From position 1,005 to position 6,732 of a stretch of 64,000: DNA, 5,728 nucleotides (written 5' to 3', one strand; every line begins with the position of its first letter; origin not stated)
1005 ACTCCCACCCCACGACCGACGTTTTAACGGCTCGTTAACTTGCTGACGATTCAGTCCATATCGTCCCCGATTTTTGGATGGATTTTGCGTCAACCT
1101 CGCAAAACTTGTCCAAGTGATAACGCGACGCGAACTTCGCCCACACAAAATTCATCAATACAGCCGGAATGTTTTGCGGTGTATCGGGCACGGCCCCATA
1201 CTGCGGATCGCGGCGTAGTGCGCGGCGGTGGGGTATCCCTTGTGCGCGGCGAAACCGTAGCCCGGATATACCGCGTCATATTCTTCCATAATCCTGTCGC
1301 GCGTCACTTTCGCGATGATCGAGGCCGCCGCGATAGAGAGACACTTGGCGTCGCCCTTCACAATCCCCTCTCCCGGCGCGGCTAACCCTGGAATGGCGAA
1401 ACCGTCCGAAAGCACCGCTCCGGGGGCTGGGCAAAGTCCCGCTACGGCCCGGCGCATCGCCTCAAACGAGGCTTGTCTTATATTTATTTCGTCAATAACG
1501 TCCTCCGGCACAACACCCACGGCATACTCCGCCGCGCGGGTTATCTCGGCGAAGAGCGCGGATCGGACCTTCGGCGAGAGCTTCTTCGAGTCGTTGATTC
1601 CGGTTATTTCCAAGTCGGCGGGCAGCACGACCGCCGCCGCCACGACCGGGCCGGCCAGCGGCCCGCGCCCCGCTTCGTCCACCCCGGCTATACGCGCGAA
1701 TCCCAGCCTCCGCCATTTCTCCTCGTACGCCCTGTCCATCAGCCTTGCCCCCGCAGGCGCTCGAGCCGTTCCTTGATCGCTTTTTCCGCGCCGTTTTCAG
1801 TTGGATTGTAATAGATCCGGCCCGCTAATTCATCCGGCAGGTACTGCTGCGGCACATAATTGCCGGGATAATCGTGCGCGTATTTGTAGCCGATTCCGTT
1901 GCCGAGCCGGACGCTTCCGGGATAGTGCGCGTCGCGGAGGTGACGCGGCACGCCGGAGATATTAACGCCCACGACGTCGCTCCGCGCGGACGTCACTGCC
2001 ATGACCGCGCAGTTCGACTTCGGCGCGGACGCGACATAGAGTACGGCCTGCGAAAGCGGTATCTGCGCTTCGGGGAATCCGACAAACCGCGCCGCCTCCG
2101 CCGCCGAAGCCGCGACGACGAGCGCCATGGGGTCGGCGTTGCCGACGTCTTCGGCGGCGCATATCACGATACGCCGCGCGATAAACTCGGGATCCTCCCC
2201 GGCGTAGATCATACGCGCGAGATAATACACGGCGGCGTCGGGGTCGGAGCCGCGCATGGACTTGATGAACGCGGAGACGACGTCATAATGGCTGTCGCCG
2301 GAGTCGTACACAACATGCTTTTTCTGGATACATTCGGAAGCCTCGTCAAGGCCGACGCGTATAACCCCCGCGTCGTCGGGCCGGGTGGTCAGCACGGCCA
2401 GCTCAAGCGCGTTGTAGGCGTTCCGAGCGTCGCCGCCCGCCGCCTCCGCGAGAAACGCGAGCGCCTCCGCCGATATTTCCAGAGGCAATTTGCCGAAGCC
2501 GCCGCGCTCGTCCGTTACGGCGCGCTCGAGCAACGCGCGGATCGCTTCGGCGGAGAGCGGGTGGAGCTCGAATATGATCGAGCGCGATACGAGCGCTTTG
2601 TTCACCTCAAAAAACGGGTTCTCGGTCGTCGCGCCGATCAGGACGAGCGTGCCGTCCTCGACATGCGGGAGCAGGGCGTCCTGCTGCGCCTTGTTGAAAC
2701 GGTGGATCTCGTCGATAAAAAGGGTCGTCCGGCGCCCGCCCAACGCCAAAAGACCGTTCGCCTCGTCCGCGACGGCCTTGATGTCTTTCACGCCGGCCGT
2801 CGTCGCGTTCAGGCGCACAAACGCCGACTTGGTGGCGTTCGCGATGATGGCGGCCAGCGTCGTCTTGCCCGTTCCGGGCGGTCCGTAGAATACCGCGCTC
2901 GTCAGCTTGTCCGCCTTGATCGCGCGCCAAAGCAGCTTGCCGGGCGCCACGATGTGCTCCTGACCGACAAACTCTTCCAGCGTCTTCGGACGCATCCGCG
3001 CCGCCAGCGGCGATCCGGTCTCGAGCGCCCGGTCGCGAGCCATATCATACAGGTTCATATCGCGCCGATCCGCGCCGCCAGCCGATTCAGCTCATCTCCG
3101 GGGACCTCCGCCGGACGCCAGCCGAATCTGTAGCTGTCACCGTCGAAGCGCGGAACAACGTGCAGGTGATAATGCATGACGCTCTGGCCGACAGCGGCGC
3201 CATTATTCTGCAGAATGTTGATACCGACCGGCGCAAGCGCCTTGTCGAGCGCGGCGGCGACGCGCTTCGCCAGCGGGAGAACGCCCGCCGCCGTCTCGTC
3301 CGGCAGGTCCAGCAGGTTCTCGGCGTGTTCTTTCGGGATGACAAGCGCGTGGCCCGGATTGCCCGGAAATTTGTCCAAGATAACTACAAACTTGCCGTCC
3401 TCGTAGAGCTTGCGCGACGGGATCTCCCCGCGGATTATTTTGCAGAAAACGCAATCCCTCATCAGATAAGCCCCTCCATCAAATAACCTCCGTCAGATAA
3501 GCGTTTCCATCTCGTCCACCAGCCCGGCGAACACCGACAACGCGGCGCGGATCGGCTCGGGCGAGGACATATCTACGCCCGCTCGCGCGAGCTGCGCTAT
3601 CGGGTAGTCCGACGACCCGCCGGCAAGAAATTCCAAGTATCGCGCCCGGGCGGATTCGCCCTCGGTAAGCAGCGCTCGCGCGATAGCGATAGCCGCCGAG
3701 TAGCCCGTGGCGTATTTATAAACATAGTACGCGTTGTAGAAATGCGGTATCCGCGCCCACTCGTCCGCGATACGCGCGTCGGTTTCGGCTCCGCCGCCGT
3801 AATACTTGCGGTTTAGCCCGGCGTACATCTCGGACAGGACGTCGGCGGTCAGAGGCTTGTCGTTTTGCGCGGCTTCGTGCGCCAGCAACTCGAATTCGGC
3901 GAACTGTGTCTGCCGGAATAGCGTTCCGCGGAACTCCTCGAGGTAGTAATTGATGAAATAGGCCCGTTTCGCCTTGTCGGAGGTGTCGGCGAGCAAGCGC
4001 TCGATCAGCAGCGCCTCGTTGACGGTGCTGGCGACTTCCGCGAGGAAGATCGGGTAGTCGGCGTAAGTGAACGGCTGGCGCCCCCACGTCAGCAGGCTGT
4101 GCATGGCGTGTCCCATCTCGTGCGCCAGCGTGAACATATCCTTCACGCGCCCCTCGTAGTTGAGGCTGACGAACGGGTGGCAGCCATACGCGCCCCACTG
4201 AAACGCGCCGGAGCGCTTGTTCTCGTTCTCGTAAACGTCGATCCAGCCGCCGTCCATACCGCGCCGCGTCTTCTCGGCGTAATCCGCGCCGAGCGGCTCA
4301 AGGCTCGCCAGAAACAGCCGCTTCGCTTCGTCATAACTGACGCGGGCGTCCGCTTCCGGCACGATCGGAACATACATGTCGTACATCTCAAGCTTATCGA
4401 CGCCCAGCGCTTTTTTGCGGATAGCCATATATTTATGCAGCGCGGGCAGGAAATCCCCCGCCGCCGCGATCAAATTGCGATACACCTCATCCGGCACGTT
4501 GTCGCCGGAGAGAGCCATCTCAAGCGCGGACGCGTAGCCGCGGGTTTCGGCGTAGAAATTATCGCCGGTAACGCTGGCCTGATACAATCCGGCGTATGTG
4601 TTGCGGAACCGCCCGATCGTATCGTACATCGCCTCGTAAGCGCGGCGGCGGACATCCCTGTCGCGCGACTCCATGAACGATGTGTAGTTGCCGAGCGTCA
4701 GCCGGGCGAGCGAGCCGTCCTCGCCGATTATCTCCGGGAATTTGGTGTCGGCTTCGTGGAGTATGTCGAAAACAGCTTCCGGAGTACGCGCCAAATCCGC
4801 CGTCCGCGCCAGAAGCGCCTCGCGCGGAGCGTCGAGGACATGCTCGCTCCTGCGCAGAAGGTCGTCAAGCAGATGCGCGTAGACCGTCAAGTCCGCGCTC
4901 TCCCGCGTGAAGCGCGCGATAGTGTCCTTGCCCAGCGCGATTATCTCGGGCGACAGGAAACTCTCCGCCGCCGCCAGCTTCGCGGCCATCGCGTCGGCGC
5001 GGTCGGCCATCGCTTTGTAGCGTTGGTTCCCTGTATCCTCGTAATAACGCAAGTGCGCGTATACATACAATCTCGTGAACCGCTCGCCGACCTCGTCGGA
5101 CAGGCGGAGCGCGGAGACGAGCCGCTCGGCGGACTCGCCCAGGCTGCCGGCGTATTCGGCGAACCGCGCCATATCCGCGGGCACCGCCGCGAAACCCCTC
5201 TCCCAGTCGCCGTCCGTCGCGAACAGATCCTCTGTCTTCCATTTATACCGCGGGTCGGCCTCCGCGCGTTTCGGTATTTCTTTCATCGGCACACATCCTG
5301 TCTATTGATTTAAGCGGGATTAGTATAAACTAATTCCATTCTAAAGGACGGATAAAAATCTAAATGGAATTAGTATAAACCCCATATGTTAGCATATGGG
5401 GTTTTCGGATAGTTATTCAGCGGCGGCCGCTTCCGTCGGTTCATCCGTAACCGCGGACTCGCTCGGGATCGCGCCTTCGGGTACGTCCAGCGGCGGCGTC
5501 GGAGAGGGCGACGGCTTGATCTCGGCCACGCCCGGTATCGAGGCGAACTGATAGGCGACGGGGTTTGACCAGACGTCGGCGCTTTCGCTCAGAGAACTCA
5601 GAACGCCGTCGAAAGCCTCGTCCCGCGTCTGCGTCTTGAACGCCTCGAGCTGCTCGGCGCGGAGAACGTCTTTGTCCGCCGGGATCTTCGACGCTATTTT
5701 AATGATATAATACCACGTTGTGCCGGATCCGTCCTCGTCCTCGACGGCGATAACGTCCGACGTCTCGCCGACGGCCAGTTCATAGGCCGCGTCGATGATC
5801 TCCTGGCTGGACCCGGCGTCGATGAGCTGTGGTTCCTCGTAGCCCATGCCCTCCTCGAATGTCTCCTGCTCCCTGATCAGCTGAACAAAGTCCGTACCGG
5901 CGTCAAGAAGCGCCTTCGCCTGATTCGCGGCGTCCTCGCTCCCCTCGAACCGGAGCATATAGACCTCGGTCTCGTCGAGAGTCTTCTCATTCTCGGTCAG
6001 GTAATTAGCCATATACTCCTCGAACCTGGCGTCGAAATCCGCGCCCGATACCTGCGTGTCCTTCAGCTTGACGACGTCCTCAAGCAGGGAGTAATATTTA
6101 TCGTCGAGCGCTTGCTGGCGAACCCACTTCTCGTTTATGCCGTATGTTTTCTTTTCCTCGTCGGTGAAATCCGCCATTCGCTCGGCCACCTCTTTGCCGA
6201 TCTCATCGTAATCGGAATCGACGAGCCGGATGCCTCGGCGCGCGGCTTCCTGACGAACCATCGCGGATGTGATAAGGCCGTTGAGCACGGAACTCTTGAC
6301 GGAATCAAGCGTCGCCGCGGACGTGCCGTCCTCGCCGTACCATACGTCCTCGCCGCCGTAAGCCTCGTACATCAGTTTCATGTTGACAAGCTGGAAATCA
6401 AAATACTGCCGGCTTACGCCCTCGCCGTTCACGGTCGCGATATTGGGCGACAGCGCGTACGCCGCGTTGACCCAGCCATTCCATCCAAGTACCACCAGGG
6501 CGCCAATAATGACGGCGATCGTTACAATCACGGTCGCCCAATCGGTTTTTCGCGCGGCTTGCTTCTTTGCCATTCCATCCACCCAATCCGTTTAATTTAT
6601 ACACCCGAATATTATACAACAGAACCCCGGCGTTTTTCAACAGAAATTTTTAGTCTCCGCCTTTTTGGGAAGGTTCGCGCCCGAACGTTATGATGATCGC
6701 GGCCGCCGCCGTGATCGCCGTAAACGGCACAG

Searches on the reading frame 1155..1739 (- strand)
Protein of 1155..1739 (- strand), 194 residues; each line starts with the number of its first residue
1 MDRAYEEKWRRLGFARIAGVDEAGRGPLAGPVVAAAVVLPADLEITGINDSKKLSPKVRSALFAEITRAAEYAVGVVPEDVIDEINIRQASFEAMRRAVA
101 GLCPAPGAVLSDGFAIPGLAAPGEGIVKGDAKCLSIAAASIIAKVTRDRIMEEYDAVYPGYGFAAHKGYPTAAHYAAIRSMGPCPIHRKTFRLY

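Call 32: search_protein_families(library=pfam, proteins=[window:1155-1739:-], max_evalue=0.00001)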
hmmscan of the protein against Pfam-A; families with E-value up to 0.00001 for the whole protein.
window:1155-1739:- (194 aa): 1 family
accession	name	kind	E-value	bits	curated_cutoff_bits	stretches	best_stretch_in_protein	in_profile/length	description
PF01351.25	RNase_HII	-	1.6e-40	139.5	25.8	1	18-192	1-197/199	Ribonuclease HII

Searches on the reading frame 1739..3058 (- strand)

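Call 32: search_protein_families(library=pfam, proteins=[window:1739-3058:-], max_evalue=0.00001)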
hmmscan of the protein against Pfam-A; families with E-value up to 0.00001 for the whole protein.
window:1739-3058:- (439 aa): 6 families
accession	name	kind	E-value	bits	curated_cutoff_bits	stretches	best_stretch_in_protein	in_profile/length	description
PF12002.13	MgsA_C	-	3.9e-69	232.3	27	1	270-435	1-166/167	MgsA AAA+ ATPase C terminal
PF16193.11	AAA_assoc_2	-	3.1e-25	88.7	34.3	1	190-269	2-81/81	AAA C-terminal domain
PF05496.18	RuvB_N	-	7.1e-18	65.3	27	1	22-141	1-117/159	Holliday junction DNA helicase RuvB P-loop domain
PF00004.35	AAA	-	3.2e-17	63.7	21.2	1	56-159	2-122/131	ATPase family associated with various cellular activities (AAA)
PF13173.12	AAA_14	-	8.1e-08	32.8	27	1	56-171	6-126/129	AAA domain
PF07728.20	AAA_5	-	1.9e-07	31.6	22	1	56-171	3-130/139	AAA domain (dynein-related subfamily)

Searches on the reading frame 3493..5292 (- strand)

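Call 32: search_protein_families(library=pfam, proteins=[window:3493-5292:-], max_evalue=0.00001)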
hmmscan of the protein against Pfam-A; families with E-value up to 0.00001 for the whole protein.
window:3493-5292:- (599 aa): 2 families
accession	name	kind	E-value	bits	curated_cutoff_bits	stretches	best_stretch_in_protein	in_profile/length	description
PF01432.26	Peptidase_M3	-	1.7e-75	255.6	27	1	206-585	2-455/457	Peptidase family M3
PF08439.15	Peptidase_M3_N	-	1.1e-14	54.8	25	1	116-185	1-70/70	Oligopeptidase F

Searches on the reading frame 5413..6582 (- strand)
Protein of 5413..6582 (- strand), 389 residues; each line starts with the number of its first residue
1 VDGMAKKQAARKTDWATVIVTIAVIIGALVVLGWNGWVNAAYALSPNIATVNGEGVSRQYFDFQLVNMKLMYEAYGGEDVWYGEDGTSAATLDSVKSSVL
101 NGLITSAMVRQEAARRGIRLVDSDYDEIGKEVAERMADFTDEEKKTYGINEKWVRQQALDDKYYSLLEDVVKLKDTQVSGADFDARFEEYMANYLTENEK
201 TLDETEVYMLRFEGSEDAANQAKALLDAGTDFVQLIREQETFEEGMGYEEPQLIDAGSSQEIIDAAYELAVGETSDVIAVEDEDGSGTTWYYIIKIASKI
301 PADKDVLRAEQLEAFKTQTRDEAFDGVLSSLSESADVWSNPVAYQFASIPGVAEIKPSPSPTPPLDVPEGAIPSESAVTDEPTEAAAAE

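Call 32: search_protein_families(library=pfam, proteins=[window:5413-6582:-], max_evalue=0.00001)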
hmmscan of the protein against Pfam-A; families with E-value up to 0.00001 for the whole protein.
window:5413-6582:- (389 aa): 2 families
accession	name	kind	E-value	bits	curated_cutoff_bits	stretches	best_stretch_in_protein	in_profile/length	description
PF13623.11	SurA_N_2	-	1e-11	45.3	28.5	1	17-142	11-132/145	SurA-like N-terminal domain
PF13624.11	SurA_N_3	-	2.9e-10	40.6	27.2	1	14-140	10-124/162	SurA-like N-terminal domain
